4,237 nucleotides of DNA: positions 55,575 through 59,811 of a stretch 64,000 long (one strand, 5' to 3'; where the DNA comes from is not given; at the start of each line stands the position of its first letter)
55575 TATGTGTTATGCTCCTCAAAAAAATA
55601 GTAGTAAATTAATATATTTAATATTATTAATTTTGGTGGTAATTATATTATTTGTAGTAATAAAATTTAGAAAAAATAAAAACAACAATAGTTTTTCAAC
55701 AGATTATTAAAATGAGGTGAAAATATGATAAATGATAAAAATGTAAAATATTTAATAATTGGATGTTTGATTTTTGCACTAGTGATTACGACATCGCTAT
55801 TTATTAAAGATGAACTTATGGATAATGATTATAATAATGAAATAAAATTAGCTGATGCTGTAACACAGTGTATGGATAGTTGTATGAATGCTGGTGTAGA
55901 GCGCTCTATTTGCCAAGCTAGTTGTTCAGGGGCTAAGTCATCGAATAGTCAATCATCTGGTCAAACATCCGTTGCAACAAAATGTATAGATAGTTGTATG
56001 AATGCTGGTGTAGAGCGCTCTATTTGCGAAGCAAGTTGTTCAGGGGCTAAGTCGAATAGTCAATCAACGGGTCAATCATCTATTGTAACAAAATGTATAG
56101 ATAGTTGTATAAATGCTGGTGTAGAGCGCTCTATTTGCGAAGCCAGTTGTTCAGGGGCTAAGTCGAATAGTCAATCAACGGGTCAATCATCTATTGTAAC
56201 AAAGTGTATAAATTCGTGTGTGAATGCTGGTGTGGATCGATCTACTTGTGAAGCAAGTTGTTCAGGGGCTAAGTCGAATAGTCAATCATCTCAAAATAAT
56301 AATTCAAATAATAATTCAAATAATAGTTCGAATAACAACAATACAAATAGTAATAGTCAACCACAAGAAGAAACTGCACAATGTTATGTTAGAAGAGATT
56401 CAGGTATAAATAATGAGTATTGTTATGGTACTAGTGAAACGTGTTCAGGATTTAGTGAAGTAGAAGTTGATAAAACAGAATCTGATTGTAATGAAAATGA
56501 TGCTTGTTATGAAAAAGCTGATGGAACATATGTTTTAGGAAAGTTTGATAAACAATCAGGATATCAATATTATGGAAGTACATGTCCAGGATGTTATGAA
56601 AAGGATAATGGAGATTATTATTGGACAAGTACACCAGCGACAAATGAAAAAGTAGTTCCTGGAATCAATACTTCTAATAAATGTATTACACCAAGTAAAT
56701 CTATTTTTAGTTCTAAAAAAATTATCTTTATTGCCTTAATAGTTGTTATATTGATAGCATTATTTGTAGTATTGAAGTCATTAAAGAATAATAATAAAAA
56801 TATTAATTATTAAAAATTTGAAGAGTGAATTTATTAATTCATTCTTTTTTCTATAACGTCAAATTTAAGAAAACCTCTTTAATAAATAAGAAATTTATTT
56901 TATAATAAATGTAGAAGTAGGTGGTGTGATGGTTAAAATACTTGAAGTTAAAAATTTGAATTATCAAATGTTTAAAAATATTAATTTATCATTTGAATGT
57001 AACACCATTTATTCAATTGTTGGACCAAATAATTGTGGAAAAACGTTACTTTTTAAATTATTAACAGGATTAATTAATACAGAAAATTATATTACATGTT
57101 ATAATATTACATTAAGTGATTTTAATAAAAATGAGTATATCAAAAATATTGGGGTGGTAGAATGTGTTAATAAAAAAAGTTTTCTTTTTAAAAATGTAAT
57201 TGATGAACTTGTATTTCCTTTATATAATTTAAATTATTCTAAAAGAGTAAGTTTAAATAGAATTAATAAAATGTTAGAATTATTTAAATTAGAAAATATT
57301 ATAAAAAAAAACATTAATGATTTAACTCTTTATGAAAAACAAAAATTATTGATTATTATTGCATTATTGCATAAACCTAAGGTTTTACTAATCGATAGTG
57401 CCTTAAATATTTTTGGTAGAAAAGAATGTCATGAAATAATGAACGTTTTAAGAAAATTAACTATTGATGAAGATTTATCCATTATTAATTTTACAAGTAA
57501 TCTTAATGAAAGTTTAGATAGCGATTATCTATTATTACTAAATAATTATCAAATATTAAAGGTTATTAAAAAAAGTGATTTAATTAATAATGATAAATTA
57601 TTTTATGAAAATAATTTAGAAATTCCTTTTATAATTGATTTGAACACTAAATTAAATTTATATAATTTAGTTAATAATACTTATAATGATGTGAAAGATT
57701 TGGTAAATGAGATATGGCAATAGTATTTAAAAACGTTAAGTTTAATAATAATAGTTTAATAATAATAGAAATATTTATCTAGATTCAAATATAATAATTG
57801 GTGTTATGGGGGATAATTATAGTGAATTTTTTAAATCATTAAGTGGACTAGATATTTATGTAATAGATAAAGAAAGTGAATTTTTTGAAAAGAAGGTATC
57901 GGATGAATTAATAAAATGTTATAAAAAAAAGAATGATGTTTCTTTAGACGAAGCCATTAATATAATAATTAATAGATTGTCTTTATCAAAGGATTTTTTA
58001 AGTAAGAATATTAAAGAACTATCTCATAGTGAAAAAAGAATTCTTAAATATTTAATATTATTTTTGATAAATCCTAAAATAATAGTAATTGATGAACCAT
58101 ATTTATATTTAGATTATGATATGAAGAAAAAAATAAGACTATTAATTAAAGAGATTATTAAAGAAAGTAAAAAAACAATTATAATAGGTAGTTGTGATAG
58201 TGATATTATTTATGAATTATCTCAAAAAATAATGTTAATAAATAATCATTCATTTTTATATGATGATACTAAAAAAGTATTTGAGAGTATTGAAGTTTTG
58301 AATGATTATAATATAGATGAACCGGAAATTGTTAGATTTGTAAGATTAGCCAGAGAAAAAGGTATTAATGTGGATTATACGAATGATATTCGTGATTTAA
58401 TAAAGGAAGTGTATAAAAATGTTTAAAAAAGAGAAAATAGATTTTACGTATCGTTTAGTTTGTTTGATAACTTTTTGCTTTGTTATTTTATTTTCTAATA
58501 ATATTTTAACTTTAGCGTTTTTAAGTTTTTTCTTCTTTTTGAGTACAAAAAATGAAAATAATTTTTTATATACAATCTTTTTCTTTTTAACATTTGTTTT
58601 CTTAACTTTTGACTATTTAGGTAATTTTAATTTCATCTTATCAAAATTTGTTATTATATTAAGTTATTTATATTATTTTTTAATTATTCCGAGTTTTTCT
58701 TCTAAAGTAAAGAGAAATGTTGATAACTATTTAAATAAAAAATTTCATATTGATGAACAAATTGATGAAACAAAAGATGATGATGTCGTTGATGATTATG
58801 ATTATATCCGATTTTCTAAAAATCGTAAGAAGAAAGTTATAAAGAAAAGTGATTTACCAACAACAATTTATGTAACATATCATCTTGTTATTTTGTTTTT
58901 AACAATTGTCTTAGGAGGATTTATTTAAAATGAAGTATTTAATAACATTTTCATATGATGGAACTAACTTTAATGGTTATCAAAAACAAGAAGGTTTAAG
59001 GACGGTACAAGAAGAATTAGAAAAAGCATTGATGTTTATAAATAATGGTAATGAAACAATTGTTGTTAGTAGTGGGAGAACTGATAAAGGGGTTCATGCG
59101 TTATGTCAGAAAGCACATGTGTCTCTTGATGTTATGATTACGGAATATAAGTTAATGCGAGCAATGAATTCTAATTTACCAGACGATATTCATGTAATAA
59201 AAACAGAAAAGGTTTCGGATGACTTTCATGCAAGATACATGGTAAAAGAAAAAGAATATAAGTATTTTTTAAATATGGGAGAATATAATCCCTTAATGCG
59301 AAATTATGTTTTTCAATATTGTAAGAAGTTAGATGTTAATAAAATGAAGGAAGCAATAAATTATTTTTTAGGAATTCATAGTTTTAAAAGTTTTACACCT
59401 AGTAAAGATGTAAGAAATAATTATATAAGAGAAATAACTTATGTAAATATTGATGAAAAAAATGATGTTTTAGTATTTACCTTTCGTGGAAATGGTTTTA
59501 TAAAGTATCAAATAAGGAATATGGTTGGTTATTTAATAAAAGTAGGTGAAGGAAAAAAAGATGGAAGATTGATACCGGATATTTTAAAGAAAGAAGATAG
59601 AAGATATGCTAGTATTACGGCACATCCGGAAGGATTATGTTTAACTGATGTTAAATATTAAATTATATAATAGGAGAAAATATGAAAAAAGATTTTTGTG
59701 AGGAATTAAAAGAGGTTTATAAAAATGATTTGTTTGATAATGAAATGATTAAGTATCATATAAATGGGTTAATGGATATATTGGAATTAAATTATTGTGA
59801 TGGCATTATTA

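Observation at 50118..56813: Cluster of paralogous cysteine-rich, doubly anchored surface proteins built from eukaryote-style CXXC repeats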

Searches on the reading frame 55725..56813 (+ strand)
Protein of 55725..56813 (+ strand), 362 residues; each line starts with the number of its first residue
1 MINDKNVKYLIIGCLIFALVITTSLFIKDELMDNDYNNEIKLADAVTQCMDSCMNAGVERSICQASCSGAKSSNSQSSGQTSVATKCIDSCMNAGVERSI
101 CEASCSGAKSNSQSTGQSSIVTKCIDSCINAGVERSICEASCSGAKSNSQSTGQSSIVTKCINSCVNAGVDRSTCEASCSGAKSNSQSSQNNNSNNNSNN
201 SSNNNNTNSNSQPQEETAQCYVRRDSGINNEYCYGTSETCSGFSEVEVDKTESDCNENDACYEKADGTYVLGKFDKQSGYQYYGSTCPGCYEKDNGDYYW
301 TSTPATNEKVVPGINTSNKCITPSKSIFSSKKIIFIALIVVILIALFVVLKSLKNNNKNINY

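Call 4: search_protein_families(library=pfam, proteins=[window:55725-56813:+], max_evalue=1)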
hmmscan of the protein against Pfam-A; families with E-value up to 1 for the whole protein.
window:55725-56813:+ (362 aa): 4 families
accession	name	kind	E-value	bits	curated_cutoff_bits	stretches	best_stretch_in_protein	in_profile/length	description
PF17628.7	IncD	-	0.0042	17.3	27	1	306-350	10-54/141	Inclusion membrane protein D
PF05808.16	Podoplanin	-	0.0085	16.8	30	1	45-123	5-81/135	Podoplanin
PF11169.13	DUF2956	-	0.014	16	25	0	148-213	14-79/102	Protein of unknown function (DUF2956)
PF02679.21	ComA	-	0.023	14.6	25.2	0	69-141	132-204/243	(2R)-phospho-3-sulfolactate synthase (ComA)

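Call 32: search_protein_families(library=ncbifam, proteins=[window:55725-56813:+], max_evalue=0.01)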
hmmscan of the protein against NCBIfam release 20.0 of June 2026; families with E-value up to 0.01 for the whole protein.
window:55725-56813:+ (362 aa): 1 family
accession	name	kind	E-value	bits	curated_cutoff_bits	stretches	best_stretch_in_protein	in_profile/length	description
NF009352.0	PRK12708.1-4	equivalog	7.9e-05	23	178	0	90-131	62-103/140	peptidoglycan hydrolase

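Call 95: search_protein_families(library=phrogs, proteins=[window:55725-56813:+], max_evalue=0.001)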
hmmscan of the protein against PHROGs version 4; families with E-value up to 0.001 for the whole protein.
window:55725-56813:+ (362 aa): 0 families

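Call 97: find_encoding_contigs(protein=window:55725-56813:+, flank=6000, max_places=6)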
Protein window:55725-56813:+ (362 aa): 2 contigs read that carry it; 1 place shown.
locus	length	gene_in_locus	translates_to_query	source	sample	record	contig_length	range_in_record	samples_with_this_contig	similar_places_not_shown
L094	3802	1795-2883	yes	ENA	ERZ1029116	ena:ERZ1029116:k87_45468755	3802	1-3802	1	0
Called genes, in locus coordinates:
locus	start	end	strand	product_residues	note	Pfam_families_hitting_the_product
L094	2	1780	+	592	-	?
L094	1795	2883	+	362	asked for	-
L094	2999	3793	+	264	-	PF00005:ABC_tran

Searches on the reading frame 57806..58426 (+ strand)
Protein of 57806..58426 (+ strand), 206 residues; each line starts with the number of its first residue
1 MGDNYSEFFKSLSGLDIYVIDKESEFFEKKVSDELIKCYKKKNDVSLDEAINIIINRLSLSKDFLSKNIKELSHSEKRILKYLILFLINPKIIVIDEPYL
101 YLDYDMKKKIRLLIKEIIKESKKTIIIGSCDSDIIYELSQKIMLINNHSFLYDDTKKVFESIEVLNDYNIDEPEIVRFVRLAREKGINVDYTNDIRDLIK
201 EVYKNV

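Call 9: search_protein_families(library=pfam, proteins=[window:57806-58426:+], max_evalue=0.001)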
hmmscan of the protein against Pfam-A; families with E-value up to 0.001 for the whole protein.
window:57806-58426:+ (206 aa): 1 family
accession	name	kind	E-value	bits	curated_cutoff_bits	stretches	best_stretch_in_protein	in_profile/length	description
PF00005.33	ABC_tran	-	0.00064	20.8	25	0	20-98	64-135/137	ABC transporter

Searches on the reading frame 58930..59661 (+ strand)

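Call 9: search_protein_families(library=pfam, proteins=[window:58930-59661:+], max_evalue=0.001)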
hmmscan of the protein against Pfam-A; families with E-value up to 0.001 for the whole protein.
window:58930-59661:+ (243 aa): 1 family
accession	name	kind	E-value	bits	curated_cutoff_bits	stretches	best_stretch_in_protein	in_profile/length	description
PF01416.25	PseudoU_synth_1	-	2.2e-33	115.4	23.3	2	142-243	1-107/108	tRNA pseudouridine synthase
